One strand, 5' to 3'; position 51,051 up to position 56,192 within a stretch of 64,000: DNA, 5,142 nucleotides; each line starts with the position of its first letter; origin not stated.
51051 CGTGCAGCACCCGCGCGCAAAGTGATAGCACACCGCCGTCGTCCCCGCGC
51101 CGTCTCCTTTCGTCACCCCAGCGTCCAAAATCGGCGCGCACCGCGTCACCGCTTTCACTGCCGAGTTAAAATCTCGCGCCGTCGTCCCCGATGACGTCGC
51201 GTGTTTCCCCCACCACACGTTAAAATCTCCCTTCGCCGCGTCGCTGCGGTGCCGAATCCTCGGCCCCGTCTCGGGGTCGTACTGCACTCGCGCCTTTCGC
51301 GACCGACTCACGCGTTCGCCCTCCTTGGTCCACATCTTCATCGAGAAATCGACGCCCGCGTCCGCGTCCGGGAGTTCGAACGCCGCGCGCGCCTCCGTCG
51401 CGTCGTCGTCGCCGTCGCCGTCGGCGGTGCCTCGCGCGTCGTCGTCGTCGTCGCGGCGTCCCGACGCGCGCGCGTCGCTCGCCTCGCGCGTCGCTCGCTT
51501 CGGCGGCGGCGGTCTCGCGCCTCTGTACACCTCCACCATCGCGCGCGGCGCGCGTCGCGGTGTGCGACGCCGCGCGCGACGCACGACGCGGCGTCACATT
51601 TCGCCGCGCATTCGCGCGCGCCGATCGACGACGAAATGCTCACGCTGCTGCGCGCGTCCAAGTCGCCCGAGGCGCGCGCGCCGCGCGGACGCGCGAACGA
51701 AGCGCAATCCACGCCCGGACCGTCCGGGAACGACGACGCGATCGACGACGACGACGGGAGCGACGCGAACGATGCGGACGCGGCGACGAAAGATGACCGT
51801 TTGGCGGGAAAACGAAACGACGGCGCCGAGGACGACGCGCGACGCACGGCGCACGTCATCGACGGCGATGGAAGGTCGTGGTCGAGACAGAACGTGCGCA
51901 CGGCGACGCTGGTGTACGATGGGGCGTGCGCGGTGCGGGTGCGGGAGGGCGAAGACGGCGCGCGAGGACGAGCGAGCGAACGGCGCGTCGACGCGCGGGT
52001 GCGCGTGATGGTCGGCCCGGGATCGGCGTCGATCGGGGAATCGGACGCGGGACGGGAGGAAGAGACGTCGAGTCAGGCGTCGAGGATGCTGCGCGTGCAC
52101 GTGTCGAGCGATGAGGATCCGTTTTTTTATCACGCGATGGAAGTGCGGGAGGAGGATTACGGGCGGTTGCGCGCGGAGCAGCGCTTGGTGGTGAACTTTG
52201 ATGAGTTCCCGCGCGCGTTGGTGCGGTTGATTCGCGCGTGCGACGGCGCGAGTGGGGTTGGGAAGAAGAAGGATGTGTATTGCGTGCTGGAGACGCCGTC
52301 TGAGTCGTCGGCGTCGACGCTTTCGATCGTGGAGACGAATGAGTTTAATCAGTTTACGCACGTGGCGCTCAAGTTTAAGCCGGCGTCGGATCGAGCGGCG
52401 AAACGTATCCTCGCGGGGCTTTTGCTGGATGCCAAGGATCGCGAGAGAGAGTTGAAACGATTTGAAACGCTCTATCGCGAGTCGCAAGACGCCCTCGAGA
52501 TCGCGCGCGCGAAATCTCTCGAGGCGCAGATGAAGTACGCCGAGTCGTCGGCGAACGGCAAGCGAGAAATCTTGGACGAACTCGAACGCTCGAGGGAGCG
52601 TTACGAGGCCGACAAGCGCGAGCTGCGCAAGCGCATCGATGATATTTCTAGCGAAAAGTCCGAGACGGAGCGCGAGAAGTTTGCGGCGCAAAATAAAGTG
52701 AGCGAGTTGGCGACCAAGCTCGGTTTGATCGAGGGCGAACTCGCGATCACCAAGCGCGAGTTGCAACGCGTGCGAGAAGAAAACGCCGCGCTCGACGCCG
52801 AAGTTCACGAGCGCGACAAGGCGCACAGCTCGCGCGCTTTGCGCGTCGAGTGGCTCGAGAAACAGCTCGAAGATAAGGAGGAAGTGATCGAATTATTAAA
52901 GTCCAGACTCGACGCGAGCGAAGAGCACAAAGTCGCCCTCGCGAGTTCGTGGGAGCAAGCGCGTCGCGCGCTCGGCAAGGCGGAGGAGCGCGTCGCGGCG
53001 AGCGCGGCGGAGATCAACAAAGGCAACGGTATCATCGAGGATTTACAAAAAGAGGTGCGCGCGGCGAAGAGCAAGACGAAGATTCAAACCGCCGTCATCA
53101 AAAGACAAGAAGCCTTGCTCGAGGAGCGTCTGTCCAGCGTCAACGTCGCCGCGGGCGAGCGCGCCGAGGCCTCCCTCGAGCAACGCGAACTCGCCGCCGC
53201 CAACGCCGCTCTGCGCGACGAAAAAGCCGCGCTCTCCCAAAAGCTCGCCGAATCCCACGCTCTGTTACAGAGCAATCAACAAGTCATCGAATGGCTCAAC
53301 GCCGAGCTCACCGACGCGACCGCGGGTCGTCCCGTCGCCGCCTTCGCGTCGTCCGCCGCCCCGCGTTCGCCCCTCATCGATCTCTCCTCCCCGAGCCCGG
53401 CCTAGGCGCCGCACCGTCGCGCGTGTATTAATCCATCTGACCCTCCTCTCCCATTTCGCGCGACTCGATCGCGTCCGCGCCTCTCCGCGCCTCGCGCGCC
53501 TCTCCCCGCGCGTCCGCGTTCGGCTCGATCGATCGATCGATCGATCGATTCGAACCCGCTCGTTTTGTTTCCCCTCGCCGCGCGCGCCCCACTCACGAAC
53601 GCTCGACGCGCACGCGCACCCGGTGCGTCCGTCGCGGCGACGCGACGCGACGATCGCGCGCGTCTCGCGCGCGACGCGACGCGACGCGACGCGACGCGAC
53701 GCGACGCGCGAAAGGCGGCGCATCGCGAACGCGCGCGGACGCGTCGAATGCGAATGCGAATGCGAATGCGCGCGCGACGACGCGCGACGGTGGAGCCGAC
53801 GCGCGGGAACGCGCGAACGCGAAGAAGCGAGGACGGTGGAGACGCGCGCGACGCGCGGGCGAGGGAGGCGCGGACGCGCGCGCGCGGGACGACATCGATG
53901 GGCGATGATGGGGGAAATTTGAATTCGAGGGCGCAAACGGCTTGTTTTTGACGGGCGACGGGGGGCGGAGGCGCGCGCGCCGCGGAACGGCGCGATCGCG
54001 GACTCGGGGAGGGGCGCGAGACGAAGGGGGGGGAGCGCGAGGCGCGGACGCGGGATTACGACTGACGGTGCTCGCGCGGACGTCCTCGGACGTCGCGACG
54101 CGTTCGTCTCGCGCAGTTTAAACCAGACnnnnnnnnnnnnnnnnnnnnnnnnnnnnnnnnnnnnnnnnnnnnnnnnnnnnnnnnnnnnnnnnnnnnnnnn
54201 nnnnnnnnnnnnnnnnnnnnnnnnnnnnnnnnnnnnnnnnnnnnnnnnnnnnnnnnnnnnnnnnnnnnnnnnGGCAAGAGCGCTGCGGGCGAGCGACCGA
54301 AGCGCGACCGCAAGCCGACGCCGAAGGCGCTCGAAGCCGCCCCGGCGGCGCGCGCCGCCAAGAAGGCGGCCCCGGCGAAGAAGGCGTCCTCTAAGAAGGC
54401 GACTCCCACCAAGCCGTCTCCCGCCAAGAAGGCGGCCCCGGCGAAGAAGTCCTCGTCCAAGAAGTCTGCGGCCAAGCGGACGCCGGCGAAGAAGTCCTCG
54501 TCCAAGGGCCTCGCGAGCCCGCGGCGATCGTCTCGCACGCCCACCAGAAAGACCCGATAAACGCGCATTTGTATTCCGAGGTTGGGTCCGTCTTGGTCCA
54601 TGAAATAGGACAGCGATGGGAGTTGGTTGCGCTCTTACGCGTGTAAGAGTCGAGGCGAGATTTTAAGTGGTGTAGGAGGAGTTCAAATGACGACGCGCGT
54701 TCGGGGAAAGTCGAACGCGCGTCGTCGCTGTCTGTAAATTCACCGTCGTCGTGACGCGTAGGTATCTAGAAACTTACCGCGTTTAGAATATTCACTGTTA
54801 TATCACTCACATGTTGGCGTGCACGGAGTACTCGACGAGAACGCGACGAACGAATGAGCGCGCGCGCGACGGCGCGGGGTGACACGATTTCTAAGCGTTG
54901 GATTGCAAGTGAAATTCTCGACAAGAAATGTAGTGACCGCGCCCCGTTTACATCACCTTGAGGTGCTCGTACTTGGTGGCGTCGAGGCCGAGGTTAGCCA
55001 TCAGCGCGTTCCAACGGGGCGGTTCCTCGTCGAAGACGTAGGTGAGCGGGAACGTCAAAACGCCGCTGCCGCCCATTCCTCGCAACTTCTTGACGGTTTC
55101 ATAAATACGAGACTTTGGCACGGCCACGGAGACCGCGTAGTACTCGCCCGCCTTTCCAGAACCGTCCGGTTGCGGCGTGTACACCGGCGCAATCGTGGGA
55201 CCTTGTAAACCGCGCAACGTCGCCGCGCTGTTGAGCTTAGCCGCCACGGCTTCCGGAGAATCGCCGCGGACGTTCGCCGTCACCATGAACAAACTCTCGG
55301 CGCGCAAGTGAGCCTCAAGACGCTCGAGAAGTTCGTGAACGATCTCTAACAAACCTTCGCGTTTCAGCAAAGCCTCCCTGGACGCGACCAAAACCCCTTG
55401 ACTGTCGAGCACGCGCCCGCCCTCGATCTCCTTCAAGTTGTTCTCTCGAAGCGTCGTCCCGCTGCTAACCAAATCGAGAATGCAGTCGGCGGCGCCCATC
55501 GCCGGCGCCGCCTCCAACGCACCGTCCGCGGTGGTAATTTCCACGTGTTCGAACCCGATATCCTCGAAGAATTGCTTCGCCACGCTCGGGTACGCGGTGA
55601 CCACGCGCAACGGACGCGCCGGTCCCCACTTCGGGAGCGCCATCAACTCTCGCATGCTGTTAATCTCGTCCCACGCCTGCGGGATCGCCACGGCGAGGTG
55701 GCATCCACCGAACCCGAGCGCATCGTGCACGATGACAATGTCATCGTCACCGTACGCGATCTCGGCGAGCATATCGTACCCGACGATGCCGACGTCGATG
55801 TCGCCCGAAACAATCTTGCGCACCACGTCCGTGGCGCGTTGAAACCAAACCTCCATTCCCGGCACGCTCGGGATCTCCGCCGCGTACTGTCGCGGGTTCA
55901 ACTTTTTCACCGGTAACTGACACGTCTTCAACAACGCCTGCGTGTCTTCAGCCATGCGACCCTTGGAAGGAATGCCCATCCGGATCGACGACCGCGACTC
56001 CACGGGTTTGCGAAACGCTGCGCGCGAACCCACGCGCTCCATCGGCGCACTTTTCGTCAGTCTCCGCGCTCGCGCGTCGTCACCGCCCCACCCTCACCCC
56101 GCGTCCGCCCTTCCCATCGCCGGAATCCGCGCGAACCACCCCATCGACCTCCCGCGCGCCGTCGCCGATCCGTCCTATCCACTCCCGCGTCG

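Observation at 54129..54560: Membrane-anchored protein with a histone-H1-like DNA-binding tail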

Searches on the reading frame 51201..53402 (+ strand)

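Call 3: search_protein_families(library=pfam, proteins=[window:51201-53402:+], max_evalue=1)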
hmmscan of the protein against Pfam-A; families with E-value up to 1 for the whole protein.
window:51201-53402:+ (734 aa): 2 families
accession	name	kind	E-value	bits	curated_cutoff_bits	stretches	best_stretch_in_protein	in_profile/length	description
PF16531.10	SAS-6_N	-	3.1e-21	76.4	25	1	292-392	42-135/135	Centriolar protein SAS N-terminal domain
PF07889.17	DUF1664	-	0.4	11.2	34.6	1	455-518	44-107/124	Protein of unknown function (DUF1664)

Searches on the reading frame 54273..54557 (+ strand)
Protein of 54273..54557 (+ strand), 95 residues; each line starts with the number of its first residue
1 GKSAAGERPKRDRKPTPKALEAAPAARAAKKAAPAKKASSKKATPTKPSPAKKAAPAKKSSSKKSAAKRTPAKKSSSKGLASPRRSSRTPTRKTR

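Call 45: search_solved_structures(query=window:54273-54557:+, max_evalue=10, show_alignments=3)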
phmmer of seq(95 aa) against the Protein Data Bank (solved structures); distinct sequences matched with E-value up to 10: 1.
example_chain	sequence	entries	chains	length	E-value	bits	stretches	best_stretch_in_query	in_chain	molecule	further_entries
8esq_E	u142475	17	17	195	6.4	11.1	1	11-60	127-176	60S ribosomal protein L6 | Large ribosomal subunit protein eL6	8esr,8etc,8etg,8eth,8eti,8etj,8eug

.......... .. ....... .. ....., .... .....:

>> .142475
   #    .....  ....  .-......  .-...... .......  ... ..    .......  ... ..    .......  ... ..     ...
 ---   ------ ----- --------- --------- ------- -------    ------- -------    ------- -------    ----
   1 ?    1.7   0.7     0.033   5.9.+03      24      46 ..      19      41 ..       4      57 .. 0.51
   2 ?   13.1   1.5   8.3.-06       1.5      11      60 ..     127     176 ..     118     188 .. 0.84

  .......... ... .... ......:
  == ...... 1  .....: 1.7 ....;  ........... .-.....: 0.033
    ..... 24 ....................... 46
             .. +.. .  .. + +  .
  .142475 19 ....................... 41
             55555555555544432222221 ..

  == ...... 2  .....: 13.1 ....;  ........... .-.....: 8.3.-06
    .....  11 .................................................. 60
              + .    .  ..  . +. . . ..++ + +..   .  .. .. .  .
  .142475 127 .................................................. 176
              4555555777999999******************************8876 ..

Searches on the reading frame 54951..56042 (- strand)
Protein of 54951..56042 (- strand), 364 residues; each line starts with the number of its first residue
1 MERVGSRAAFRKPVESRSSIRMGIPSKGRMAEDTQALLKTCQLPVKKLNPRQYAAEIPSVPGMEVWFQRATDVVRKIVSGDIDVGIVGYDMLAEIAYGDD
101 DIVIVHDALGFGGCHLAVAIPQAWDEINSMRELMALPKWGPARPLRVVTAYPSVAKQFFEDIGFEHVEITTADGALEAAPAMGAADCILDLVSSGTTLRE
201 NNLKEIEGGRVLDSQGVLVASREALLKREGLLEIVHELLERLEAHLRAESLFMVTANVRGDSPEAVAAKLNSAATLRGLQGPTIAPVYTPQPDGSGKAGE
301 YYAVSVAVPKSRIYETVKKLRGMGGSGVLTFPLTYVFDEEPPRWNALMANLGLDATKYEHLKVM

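Call 3: search_protein_families(library=pfam, proteins=[window:54951-56042:-], max_evalue=1)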
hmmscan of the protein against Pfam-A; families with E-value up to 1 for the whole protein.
window:54951-56042:- (364 aa): 2 families
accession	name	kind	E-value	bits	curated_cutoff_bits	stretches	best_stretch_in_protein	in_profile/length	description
PF01634.23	HisG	-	7.6e-41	140.1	25.5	1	69-243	1-157/158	ATP phosphoribosyltransferase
PF08029.16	HisG_C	-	4.9e-12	46.2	23.5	1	248-334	1-72/73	HisG, C-terminal domain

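Call 28: find_homologous_proteins(query=window:54951-56042:-, max_evalue=1e-60)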
Query window:54951-56042:- (364 aa): 1692 proteins with E <= 1e-60 among 8000 candidates; the best 120 are listed.
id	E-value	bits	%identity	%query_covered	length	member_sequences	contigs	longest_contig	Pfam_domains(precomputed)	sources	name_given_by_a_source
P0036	2.1e-237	805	99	100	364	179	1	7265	PF01634.24,PF08029.17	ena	-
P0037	1.3e-216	737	92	99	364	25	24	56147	PF01634.24,PF08029.17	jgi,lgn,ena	-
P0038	5.5e-209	711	94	92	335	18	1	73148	PF01634.24,PF08029.17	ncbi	-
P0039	6.7e-209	711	90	97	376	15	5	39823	PF01634.24,PF08029.17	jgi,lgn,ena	-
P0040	1.0e-177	609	75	99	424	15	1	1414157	PF01634.24,PF08029.17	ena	-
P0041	3.3e-177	607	74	99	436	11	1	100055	PF01634.24,PF08029.17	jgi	-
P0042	1.6e-176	605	75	98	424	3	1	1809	PF01634.24,PF08029.17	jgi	jgi:ATP phosphoribosyltransferase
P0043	2.3e-175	601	75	97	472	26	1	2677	PF01634.24,PF08029.17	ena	-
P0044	2.5e-175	601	75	97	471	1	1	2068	PF01634.24,PF08029.17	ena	-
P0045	1.6e-174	598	76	96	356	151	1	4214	PF01634.24,PF08029.17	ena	-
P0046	1.6e-174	598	74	97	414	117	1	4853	PF01634.24,PF08029.17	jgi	-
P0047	4.7e-174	597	74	96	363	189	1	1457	PF01634.24,PF08029.17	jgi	-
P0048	3.7e-173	594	73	97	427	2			PF01634.24,PF08029.17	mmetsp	mmetsp:Transcript_19994/g.49651 ORF Transcript_19994/g.49651 Transcript_19994/m.49651 type:complete 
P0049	2.3e-171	588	76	94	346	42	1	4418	PF01634.24,PF08029.17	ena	-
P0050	7.1e-171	586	72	99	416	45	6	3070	PF01634.24,PF08029.17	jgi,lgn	-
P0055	6.2e-160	550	74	92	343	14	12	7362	PF01634.24,PF08029.17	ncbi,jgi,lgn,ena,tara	jgi:ATP phosphoribosyltransferase|tara:strand:+ start:665 stop:1696 length:1032 start_codon:yes stop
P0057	3.4e-158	544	72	93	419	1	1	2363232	PF01634.24,PF08029.17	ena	-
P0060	1.2e-152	526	68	97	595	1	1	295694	PF01634.24,PF08029.17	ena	-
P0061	4.3e-145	501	67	99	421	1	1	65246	PF01634.24,PF08029.17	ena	-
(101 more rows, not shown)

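Call 29: find_encoding_contigs(protein=P0040, flank=6000, max_places=1)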
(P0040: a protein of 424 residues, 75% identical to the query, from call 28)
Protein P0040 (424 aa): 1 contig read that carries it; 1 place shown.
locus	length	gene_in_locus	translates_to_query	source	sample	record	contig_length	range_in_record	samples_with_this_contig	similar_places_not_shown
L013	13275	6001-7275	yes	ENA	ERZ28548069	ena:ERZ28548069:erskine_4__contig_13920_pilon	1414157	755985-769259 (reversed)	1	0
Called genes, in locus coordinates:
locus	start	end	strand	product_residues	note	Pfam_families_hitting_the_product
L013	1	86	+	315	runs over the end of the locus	PF00932:LTD (faint)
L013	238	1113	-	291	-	PF01588:tRNA_bind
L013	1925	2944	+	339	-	PF02485:Branch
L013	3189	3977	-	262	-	PF08546:ApbA_C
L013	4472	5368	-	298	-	PF14382:ECR1_N, PF21266:S1_RRP4, PF15985:KH_6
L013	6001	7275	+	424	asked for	PF01634:HisG, PF08029:HisG_C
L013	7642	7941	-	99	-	-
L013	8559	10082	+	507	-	-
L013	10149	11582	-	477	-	PF16531:SAS-6_N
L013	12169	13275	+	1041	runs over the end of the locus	PF00249:Myb_DNA-binding (faint), PF13921:Myb_DNA-bind_6 (faint), PF00535:Glycos_transf_2, PF13641:Glyco_tranf_2_3 (weak), PF00535:Glycos_transf_2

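Call 30: find_encoding_contigs(protein=P0057, flank=6000, max_places=1)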
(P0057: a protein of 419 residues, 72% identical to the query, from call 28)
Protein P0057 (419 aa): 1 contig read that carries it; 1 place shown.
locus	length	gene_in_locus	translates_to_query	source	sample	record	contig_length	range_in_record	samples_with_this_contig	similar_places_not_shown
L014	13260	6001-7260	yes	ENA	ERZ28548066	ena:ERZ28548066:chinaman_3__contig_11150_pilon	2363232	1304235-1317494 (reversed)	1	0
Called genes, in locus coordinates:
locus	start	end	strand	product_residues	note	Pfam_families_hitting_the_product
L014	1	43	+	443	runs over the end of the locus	-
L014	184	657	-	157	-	-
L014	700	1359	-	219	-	-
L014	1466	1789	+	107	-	-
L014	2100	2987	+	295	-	-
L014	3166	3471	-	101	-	PF08546:ApbA_C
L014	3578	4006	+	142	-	-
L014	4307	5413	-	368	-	PF14382:ECR1_N, PF21266:S1_RRP4, PF15985:KH_6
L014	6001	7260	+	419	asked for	PF01634:HisG, PF08029:HisG_C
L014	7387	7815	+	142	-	-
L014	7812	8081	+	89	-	-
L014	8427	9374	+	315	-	-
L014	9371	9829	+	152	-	-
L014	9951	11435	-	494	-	PF16531:SAS-6_N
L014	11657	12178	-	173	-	-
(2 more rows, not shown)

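Call 31: find_encoding_contigs(protein=P0041, flank=6000, max_places=1)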
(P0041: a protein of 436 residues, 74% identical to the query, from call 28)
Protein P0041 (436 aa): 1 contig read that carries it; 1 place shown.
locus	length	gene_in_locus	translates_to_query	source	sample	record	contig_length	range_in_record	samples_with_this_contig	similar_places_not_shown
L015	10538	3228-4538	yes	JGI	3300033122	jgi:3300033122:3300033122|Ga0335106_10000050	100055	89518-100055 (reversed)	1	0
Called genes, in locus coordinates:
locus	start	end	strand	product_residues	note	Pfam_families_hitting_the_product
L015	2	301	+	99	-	?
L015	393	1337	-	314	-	PF02558:ApbA, PF08546:ApbA_C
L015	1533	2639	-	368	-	PF14382:ECR1_N, PF21266:S1_RRP4, PF15985:KH_6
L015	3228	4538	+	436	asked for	PF01634:HisG, PF08029:HisG_C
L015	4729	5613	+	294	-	-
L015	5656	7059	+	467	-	-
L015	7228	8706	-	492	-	PF16531:SAS-6_N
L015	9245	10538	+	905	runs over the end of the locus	PF05721:PhyH (faint), PF00249:Myb_DNA-binding (faint), PF13921:Myb_DNA-bind_6 (faint), PF00535:Glycos_transf_2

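Call 35: list_cluster_members(proteins=[P0038, P0040, P0041, P0055, P0057, P0060, P0061, P0047, P0037, P0039])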
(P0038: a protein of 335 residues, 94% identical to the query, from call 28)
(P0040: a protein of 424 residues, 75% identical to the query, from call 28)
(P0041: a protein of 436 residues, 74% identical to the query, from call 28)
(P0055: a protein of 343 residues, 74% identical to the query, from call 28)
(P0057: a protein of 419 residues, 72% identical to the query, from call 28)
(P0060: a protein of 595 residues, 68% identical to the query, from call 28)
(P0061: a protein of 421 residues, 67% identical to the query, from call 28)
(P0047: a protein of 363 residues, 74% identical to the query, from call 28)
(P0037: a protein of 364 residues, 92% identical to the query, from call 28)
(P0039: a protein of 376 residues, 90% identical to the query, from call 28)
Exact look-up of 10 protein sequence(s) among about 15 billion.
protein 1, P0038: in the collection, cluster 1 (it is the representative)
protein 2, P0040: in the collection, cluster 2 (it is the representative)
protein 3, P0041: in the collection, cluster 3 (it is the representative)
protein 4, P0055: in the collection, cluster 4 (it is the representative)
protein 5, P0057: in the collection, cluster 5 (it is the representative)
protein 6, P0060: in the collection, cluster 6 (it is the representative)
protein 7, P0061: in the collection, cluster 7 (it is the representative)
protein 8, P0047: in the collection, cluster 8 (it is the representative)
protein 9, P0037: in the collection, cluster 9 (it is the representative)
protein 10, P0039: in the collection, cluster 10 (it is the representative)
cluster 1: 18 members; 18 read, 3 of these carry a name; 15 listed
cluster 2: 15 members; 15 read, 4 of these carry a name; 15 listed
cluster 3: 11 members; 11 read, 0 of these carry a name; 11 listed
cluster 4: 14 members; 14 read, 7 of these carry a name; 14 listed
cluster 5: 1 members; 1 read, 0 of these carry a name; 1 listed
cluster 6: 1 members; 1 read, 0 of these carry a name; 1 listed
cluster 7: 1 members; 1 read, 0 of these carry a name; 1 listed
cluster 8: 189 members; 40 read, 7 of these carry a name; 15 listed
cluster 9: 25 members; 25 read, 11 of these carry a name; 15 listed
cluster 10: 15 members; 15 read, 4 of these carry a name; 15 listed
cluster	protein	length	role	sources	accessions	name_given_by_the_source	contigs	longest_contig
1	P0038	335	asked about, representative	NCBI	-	-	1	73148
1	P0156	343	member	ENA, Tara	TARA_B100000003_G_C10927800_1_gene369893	strand:+ start:787 stop:1818 length:1032 start_codon:yes stop_codon:yes gene_type:complete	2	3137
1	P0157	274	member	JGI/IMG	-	ATP phosphoribosyltransferase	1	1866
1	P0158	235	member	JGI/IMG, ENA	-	ATP phosphoribosyltransferase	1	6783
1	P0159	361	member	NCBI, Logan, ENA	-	-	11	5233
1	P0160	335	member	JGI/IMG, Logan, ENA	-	-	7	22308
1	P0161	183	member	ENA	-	-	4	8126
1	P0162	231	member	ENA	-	-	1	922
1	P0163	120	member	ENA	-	-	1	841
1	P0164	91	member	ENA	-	-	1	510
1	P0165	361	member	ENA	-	-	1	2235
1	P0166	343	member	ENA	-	-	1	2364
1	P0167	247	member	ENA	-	-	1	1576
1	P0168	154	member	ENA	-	-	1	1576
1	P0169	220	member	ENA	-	-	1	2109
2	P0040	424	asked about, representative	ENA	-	-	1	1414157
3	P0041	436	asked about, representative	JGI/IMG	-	-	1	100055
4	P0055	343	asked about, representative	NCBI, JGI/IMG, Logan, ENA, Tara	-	ATP phosphoribosyltransferase | strand:+ start:665 stop:1696 length:1032 start_codon:yes stop_codon:yes gene_type:complete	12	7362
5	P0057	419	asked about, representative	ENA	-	-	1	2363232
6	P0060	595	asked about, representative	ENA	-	-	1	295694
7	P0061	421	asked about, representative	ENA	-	-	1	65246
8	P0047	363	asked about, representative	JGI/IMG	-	-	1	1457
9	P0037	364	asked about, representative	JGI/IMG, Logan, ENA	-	-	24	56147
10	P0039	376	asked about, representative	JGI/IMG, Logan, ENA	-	-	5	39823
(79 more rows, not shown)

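Call 37: find_encoding_contigs(protein=P0060, flank=5000, max_places=1)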
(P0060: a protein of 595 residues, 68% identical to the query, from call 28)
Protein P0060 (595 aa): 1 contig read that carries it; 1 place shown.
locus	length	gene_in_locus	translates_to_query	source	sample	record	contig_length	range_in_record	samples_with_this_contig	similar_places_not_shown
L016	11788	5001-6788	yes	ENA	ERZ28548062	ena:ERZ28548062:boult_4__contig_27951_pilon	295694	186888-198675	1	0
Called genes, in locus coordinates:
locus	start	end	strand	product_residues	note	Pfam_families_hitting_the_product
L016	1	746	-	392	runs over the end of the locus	PF00481:PP2C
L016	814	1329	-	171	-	-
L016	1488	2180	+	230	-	-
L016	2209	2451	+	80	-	-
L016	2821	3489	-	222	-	PF02558:ApbA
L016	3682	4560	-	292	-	PF14382:ECR1_N, PF21266:S1_RRP4, PF15985:KH_6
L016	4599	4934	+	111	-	-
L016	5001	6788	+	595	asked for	PF01634:HisG, PF08029:HisG_C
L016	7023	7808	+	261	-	-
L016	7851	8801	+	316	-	-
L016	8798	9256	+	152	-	-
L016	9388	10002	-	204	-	-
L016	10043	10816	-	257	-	PF16531:SAS-6_N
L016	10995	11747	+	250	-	-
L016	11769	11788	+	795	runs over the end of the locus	PF00249:Myb_DNA-binding (faint), PF00535:Glycos_transf_2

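Call 38: find_encoding_contigs(protein=P0055, flank=5000, max_places=2)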
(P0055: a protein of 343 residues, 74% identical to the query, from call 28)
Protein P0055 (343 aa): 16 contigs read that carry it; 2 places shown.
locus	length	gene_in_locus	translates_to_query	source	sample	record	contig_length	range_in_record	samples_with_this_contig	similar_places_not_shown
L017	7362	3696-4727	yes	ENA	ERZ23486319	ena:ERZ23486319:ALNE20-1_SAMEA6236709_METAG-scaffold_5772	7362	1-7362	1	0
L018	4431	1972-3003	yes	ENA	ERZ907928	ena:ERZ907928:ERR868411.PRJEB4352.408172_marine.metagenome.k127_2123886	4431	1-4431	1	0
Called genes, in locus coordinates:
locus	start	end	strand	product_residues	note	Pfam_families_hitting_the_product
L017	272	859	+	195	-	PF00536:SAM_1 (weak)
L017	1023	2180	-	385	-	PF00153:Mito_carr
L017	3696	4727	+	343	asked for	PF01634:HisG, PF08029:HisG_C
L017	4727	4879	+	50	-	-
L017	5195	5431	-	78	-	-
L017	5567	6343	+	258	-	-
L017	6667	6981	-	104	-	-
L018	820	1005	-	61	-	-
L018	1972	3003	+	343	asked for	PF01634:HisG, PF08029:HisG_C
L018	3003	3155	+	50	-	-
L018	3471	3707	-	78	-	-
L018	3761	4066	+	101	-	-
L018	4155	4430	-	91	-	?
